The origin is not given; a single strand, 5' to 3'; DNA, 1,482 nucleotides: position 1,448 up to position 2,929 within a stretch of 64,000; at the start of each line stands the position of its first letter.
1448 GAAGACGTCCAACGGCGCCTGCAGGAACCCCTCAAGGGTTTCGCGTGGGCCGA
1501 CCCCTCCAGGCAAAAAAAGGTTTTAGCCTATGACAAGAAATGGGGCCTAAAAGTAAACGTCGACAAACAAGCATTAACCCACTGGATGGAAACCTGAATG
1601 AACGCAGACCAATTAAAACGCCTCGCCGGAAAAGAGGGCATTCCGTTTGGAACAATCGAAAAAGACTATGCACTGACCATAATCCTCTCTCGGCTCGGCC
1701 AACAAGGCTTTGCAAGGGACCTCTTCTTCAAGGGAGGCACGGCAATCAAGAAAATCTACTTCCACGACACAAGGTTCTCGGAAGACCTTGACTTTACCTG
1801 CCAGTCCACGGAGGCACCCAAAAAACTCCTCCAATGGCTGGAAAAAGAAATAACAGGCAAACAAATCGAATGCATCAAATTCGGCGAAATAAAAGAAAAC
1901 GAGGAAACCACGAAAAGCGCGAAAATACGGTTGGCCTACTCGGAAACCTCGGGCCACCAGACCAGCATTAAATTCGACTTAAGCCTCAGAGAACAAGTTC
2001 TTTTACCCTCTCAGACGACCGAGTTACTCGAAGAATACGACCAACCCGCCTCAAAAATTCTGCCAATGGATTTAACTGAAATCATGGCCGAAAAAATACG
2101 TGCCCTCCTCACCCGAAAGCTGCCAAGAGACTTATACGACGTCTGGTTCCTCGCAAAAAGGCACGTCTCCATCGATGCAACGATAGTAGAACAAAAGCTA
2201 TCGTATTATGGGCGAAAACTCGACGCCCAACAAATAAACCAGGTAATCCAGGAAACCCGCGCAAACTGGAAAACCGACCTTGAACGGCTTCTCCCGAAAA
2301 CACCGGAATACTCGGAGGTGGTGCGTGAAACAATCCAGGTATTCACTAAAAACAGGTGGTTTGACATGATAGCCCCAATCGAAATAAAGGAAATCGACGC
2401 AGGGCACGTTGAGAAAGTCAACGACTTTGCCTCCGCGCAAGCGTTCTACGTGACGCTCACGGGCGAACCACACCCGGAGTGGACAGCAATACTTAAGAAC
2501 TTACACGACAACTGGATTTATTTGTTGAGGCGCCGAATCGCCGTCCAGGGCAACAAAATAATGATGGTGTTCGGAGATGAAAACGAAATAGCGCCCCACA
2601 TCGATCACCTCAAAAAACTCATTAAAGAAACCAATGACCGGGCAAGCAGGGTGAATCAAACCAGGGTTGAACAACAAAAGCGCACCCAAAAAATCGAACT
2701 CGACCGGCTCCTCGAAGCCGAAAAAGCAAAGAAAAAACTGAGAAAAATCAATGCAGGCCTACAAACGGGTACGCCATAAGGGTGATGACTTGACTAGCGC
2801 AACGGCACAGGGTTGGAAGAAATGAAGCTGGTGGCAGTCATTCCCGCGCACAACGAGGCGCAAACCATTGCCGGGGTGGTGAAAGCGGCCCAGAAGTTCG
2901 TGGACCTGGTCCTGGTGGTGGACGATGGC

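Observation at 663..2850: AbiEi/AbiEii cassette flanked by 29-bp direct repeats that duplicate the start of the neighbouring GT2 gene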

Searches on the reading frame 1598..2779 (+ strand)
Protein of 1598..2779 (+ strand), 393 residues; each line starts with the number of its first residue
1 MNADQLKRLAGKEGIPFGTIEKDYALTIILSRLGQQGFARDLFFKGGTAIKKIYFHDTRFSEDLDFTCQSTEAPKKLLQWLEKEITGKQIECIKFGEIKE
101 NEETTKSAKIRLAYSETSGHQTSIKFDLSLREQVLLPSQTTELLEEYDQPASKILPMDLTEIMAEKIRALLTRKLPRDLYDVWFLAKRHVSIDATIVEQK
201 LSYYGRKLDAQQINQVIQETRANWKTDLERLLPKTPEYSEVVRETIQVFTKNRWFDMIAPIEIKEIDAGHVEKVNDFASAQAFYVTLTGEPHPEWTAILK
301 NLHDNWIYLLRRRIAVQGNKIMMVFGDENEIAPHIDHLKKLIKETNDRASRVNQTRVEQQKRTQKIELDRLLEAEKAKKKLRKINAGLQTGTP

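Call 7: search_protein_families(library=pfam, proteins=[window:1598-2779:+], max_evalue=0.01)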
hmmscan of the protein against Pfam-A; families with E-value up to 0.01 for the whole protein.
window:1598-2779:+ (393 aa): 1 family
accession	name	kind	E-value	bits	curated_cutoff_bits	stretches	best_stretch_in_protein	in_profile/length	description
PF08843.17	AbiEii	-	1.8e-35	123.4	22.5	1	29-237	2-229/238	Nucleotidyl transferase AbiEii toxin, Type IV TA system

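Call 10: find_encoding_contigs(protein=window:1598-2779:+, flank=10000, max_places=10)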
Protein window:1598-2779:+ (393 aa): 22 contigs read that carry it; 10 places shown.
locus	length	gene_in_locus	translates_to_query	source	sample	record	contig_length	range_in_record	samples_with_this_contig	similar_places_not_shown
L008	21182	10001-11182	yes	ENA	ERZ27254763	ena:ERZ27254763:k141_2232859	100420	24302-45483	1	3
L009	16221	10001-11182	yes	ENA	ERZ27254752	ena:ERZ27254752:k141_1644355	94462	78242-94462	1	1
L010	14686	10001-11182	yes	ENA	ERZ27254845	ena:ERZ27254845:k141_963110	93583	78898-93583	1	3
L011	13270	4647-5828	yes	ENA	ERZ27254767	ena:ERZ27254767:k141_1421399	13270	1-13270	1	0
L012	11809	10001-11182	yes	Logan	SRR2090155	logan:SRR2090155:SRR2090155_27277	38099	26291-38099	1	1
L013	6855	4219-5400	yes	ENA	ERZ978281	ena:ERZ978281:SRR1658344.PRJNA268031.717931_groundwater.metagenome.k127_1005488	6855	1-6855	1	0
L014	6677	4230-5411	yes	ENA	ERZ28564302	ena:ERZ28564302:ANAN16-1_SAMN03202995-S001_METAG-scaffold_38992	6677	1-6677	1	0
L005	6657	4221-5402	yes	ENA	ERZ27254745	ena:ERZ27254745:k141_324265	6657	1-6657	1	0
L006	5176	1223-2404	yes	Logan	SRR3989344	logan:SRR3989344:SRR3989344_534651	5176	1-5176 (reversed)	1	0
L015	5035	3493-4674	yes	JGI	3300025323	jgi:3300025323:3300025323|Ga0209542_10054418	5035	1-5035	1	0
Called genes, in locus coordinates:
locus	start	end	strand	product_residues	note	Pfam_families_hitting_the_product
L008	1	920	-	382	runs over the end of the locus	PF00535:Glycos_transf_2, PF26629:GT2_TM_C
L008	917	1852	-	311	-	PF00106:adh_short (weak), PF01073:3Beta_HSD, PF01370:Epimerase, PF02719:Polysacc_synt_2, PF04321:RmlD_sub_bind, PF07993:NAD_binding_4, PF13460:NAD_binding_10, PF16363:GDP_Man_Dehyd, +1 more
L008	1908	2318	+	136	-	-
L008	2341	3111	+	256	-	PF13489:Methyltransf_23, PF01209:Ubie_methyltran (faint), PF08241:Methyltransf_11, PF08242:Methyltransf_12 (weak), PF13649:Methyltransf_25, PF13847:Methyltransf_31 (weak)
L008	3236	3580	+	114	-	PF12802:MarR_2 (weak)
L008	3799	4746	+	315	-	PF01408:GFO_IDH_MocA, PF02894:GFO_IDH_MocA_C, PF22725:GFO_IDH_MocA_C3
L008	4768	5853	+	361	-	PF00155:Aminotran_1_2, PF01041:DegT_DnrJ_EryC1, PF00266:Aminotran_5 (weak)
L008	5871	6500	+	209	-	PF08241:Methyltransf_11, PF13649:Methyltransf_25 (weak)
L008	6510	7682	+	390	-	PF13439:Glyco_transf_4 (faint), PF00534:Glycos_transf_1, PF13692:Glyco_trans_1_4, PF13524:Glyco_trans_1_2 (weak)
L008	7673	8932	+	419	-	PF01522:Polysacc_deac_1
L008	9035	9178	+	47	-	-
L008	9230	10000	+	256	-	-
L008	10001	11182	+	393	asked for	PF08843:AbiEii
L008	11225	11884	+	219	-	PF00535:Glycos_transf_2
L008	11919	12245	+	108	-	PF10066:DUF2304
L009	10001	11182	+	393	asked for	PF08843:AbiEii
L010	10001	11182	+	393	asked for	PF08843:AbiEii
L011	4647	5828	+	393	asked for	PF08843:AbiEii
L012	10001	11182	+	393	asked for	PF08843:AbiEii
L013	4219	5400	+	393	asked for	PF08843:AbiEii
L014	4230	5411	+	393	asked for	PF08843:AbiEii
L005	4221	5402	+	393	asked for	PF08843:AbiEii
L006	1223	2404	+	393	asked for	PF08843:AbiEii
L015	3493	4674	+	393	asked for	PF08843:AbiEii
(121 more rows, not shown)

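Call 26: find_homologous_proteins(query=window:1598-2779:+, max_evalue=1e-10)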
Query window:1598-2779:+ (393 aa): 3695 proteins with E <= 1e-10 among 8000 candidates; the best 120 are listed.
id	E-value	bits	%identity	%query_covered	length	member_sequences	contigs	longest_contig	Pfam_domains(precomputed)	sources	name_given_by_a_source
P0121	1.4e-257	872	100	100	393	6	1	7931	PF08843.18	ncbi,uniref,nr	ncbi:MAG TPA: nucleotidyl transferase AbiEii/AbiGii toxin family protein [Candidatus Diapherotrites 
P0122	2.6e-85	305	57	64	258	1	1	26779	PF08843.18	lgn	-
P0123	8.8e-85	303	55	64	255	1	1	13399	PF08843.18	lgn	-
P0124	5.9e-84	301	55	64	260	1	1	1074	PF08843.18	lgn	-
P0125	2.6e-83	298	55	63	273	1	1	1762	PF08843.18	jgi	jgi:predicted nucleotidyltransferase component of viral defense system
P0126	4.8e-83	298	55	64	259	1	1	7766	PF08843.18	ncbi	-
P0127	2.0e-82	295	55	63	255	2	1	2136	PF08843.18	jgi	-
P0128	2.0e-81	292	54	64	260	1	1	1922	PF08843.18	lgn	-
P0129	5.0e-56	209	44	64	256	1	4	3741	PF08843.18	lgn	-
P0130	5.4e-55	205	43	62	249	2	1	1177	PF08843.18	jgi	-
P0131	3.0e-54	203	41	63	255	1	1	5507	PF08843.18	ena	-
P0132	3.4e-54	203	42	62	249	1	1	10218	PF08843.18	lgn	-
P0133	1.3e-53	201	42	61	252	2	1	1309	PF08843.18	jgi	jgi:predicted nucleotidyltransferase component of viral defense system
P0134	6.3e-53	198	46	38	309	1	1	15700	PF08843.18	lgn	-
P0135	7.7e-53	198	43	63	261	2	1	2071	PF08843.18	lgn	-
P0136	7.8e-53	198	41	62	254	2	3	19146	PF08843.18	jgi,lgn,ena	-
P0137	4.1e-52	196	42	62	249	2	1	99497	PF08843.18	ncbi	ncbi:MAG: nucleotidyl transferase AbiEii/AbiGii toxin family protein [Thermoplasmata archaeon]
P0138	4.7e-52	196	44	61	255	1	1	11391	PF08843.18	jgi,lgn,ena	-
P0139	1.3e-51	194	42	64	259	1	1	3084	PF08843.18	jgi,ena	-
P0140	2.2e-50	190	40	62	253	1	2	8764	PF08843.18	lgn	-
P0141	2.5e-50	190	39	63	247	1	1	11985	PF08843.18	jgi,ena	-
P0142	2.9e-50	190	39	63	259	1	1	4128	PF08843.18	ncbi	-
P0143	3.0e-50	190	40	63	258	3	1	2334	PF08843.18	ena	-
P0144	3.0e-50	190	42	64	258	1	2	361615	PF08843.18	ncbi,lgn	-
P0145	4.3e-50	189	39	63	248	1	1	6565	PF08843.18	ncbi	ncbi:MAG: nucleotidyl transferase AbiEii/AbiGii toxin family protein [Candidatus Micrarchaeota archa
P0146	5.2e-50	189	39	63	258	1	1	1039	PF08843.18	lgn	-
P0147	5.7e-50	189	40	62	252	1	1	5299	PF08843.18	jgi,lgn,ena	-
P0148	5.7e-50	189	40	62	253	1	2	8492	PF08843.18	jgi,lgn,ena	-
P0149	7.1e-50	188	39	64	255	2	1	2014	PF08843.18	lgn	-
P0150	1.1e-49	188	39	61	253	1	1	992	PF08843.18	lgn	-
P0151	1.8e-49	187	39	61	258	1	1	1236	PF08843.18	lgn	-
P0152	2.2e-49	187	39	63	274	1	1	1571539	PF08843.18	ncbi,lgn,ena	-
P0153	3.6e-49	186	37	63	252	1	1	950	PF08843.18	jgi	jgi:predicted nucleotidyltransferase component of viral defense system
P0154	7.0e-49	185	42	61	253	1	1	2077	PF08843.18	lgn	-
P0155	7.7e-49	185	40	62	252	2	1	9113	PF08843.18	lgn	-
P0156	8.5e-49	185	35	63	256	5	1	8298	PF08843.18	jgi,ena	jgi:hypothetical protein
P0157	9.8e-49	185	41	64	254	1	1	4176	PF08843.18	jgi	-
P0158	1.1e-48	185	39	62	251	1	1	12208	PF08843.18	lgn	-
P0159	1.5e-48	184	41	62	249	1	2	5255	PF08843.18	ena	-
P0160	1.7e-48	184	43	63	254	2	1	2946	PF08843.18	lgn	-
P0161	2.2e-48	183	42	64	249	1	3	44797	PF08843.18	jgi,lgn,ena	-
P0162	2.3e-48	183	41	63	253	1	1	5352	PF08843.18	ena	-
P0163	3.1e-48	183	38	63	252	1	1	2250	PF08843.18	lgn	-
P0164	4.1e-48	183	38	63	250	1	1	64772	PF08843.18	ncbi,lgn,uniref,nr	ncbi:MAG: nucleotidyl transferase AbiEii/AbiGii toxin family protein [Candidatus Diapherotrites arch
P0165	4.3e-48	183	40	61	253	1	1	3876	PF08843.18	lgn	-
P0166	4.5e-48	182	38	63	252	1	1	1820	PF08843.18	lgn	-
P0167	8.5e-48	182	40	64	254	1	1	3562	PF08843.18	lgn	-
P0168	8.5e-48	182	42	64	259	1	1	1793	PF08843.18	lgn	-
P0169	8.7e-48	182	38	63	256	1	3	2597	PF08843.18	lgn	-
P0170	9.0e-48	181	43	63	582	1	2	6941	PF08843.18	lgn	-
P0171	1.1e-47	181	39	64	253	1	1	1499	PF08843.18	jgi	jgi:predicted nucleotidyltransferase component of viral defense system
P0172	1.1e-47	181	35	63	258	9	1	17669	PF08843.18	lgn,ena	-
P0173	1.4e-47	181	37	64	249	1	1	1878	PF08843.18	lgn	-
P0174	2.3e-47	180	38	63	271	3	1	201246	PF08843.18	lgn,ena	-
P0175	2.3e-47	180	40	62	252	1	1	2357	PF08843.18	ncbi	-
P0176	3.0e-47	180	41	60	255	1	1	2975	PF08843.18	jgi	jgi:predicted nucleotidyltransferase component of viral defense system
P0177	3.0e-47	180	39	62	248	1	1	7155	PF08843.18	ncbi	-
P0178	4.9e-47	179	41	60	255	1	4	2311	PF08843.18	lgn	-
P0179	6.2e-47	179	37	63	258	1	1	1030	PF08843.18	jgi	jgi:predicted nucleotidyltransferase component of viral defense system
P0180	6.4e-47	179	41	60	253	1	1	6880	PF08843.18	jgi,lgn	jgi:predicted nucleotidyltransferase component of viral defense system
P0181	9.7e-47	178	40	64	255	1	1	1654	PF08843.18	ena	-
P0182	1.2e-46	178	41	63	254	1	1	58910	PF08843.18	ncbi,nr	ncbi:MAG: nucleotidyl transferase AbiEii/AbiGii toxin family protein [Thaumarchaeota archaeon]|nr:nu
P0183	1.2e-46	178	38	63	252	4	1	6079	PF08843.18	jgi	jgi:predicted nucleotidyltransferase component of viral defense system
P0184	1.3e-46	178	37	61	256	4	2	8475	PF08843.18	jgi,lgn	jgi:hypothetical protein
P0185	1.3e-46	178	40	63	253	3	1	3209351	PF08843.18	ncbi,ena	-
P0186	1.6e-46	177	39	61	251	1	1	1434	PF08843.18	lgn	-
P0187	1.7e-46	177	42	60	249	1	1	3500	PF08843.18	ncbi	-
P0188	1.7e-46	177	37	64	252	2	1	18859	PF08843.18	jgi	-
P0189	2.0e-46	177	38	62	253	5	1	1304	PF08843.18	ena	-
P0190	2.1e-46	177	39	64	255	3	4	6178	PF08843.18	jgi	-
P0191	2.1e-46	177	40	61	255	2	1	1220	PF08843.18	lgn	-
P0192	2.4e-46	177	32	63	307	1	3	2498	PF08843.18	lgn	-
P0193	4.1e-46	176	38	64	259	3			PF08843.18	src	-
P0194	4.4e-46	176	42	62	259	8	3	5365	PF08843.18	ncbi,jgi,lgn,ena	jgi:predicted nucleotidyltransferase component of viral defense system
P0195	4.6e-46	176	38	63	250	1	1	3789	PF08843.18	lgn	-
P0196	5.1e-46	176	40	61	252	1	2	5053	PF08843.18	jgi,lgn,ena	-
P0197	6.8e-46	175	37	63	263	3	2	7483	PF08843.18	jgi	jgi:predicted nucleotidyltransferase component of viral defense system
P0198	7.7e-46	175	41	62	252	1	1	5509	PF08843.18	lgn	-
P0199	8.0e-46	175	41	61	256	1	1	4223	PF08843.18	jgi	jgi:uncharacterized protein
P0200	8.6e-46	175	41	64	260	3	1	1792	PF08843.18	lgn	-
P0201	9.2e-46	175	37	60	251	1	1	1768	PF08843.18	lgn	-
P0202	9.7e-46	175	38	63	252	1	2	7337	PF08843.18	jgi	jgi:predicted nucleotidyltransferase component of viral defense system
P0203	1.2e-45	175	41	61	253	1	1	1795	PF08843.18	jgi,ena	-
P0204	1.3e-45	174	37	61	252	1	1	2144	PF08843.18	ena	-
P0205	1.4e-45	174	42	63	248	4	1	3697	PF08843.18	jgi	-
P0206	1.5e-45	174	38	62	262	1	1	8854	PF08843.18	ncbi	-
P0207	1.5e-45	174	40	64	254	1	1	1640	PF08843.18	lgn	-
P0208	2.5e-45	173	40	63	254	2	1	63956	PF08843.18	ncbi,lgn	ncbi:MAG: nucleotidyl transferase AbiEii/AbiGii toxin family protein [Candidatus Nitrosotenuis sp.]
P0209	2.9e-45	173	40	62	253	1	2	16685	PF08843.18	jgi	jgi:predicted nucleotidyltransferase component of viral defense system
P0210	3.0e-45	173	40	63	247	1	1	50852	PF08843.18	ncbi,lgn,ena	-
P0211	3.4e-45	173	38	63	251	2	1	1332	PF08843.18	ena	-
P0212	3.6e-45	173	36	64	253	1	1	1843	PF08843.18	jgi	jgi:predicted nucleotidyltransferase component of viral defense system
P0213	4.5e-45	173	39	63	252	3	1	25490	PF08843.18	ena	-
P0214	4.5e-45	173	39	63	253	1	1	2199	PF08843.18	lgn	-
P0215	4.6e-45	173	41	63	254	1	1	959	PF08843.18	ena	-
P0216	4.6e-45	173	38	60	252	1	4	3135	PF08843.18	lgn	-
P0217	4.8e-45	173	39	62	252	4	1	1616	PF08843.18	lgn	-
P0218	4.8e-45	172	37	63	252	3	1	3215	PF08843.18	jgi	jgi:predicted nucleotidyltransferase component of viral defense system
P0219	5.9e-45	172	40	63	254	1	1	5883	PF08843.18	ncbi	ncbi:MAG: nucleotidyl transferase AbiEii/AbiGii toxin family protein [Nitrosotalea sp.]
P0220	6.0e-45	172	41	58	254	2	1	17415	PF08843.18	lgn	-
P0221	6.2e-45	172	39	61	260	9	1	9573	PF08843.18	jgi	jgi:predicted nucleotidyltransferase component of viral defense system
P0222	7.0e-45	172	40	64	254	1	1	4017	PF08843.18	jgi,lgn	-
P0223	8.4e-45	172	37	64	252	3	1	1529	PF08843.18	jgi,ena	-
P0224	1.0e-44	171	38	60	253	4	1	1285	PF08843.18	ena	-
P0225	1.0e-44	171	37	62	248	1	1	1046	PF08843.18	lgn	-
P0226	1.0e-44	171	39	64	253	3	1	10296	PF08843.18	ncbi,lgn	-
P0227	1.0e-44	171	39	63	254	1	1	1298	PF08843.18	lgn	-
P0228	1.1e-44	171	36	63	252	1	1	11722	PF08843.18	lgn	-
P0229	1.2e-44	171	37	62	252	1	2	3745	PF08843.18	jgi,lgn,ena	-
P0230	1.5e-44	171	41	63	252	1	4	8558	PF08843.18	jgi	-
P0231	1.6e-44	171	42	60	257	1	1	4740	PF08843.18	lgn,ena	-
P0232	1.7e-44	171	36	62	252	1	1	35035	PF08843.18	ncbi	-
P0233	1.9e-44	171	40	58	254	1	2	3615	PF08843.18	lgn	-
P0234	2.2e-44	170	38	61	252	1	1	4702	PF08843.18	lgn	-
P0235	2.5e-44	170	37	63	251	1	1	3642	PF08843.18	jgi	-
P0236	2.8e-44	170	39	64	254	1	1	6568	PF08843.18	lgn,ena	-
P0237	2.9e-44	170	39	60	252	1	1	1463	PF08843.18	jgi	jgi:predicted nucleotidyltransferase component of viral defense system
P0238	3.2e-44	170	37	63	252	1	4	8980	PF08843.18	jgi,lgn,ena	-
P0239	3.3e-44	170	38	62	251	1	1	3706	PF08843.18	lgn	-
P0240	3.4e-44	170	38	62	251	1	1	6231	PF08843.18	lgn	-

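Call 28: search_protein_families(library=ncbifam, proteins=[window:1598-2779:+], max_evalue=1)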
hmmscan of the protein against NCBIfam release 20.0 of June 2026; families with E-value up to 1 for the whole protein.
window:1598-2779:+ (393 aa): 4 families
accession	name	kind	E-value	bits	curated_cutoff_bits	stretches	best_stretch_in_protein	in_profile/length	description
NF041776.1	xylosidase_Xyl3A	equivalog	0.017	13.1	1250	1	23-137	465-577/846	xylan 1,4-beta-xylosidase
NF004724.0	PRK06069.1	subfamily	0.084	11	826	1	292-375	433-515/577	succinate dehydrogenase/fumarate reductase flavoprotein subunit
NF050075.1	SMU1112c_YaeR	equivalog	0.2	11.9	140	1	188-229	5-46/125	SMU1112c/YaeR family gloxylase I-like metalloprotein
NF047401.1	TA_anti_VapB15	equivalog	1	9.6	80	1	357-384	13-40/66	type II toxin-antitoxin system VapB15 family antitoxin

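Call 36: find_encoding_contigs(protein=P0122, flank=6000, max_places=3)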
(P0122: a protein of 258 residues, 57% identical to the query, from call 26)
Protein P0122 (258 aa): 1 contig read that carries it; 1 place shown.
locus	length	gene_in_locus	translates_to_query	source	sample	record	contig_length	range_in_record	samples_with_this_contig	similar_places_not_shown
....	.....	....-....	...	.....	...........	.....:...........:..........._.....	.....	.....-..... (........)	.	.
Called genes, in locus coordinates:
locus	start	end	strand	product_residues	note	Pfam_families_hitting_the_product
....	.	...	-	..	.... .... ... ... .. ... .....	-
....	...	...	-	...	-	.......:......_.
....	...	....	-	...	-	-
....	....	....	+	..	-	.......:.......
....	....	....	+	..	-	-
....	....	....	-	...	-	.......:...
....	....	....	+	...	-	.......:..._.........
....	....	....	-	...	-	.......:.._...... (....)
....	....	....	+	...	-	-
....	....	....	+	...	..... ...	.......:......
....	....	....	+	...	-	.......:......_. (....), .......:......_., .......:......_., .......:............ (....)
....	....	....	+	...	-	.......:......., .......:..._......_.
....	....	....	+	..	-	-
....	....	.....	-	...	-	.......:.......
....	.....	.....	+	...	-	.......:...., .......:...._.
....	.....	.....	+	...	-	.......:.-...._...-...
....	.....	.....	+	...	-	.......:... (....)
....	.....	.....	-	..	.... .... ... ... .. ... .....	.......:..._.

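Call 37: find_encoding_contigs(protein=P0123, flank=6000, max_places=3)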
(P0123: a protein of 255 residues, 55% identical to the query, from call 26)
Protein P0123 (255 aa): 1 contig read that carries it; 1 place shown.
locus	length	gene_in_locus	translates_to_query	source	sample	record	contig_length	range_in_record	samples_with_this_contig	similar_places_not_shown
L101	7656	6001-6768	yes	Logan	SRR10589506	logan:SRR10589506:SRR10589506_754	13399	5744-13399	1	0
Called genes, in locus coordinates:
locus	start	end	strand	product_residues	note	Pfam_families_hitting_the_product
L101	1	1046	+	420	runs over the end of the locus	PF01409:tRNA-synt_2d (weak), PF13393:tRNA-synt_His, PF00587:tRNA-synt_2b (weak), PF03129:HGTP_anticodon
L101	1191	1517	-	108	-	-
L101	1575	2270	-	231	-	PF25213:HVO_A0261_N (weak), PF01022:HTH_5, PF12840:HTH_20 (weak), PF13412:HTH_24 (weak)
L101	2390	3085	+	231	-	PF06026:Rib_5-P_isom_A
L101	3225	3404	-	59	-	-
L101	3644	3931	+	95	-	-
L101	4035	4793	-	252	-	PF00142:Fer4_NifH (faint), PF01656:CbiA, PF02374:ArsA_ATPase (faint), PF09140:MipZ (weak), PF10609:ParA, PF13500:AAA_26, PF13614:AAA_31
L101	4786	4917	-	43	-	-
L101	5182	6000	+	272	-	-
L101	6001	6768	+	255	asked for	PF08843:AbiEii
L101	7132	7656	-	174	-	?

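Call 58: find_encoding_contigs(protein=P0126, flank=5000, max_places=3)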
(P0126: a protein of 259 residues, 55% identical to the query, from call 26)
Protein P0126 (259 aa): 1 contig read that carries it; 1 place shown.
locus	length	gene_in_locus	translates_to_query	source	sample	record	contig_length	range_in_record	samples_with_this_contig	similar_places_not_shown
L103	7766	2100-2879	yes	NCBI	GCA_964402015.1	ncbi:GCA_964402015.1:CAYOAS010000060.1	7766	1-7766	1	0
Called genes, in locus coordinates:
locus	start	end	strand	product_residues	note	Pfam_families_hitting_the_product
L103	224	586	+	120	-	PF05168:HEPN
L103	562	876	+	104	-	PF01909:NTP_transf_2, PF18765:Polbeta (weak)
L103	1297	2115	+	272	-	-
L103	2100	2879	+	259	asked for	PF08843:AbiEii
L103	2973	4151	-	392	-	PF03781:FGE-sulfatase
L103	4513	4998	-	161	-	-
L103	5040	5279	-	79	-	-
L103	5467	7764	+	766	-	?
